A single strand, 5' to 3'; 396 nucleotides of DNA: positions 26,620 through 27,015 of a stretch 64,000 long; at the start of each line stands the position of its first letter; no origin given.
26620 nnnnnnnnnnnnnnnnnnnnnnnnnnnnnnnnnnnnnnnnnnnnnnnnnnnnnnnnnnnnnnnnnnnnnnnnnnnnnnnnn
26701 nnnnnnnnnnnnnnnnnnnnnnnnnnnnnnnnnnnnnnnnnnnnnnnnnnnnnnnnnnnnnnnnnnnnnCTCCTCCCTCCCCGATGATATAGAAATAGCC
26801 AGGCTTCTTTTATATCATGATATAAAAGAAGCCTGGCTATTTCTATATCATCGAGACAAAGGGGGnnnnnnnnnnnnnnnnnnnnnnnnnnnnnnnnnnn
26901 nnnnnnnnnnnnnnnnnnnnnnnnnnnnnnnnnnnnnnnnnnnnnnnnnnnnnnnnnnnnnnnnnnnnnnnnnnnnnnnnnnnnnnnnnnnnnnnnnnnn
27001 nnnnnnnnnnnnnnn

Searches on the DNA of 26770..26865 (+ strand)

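Call 58: search_dna_similar(query=window:26770-26865:+, collection=plasmids, mode=distant, max_rows=5)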
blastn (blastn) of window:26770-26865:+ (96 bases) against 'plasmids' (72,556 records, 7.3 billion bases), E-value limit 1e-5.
No match.
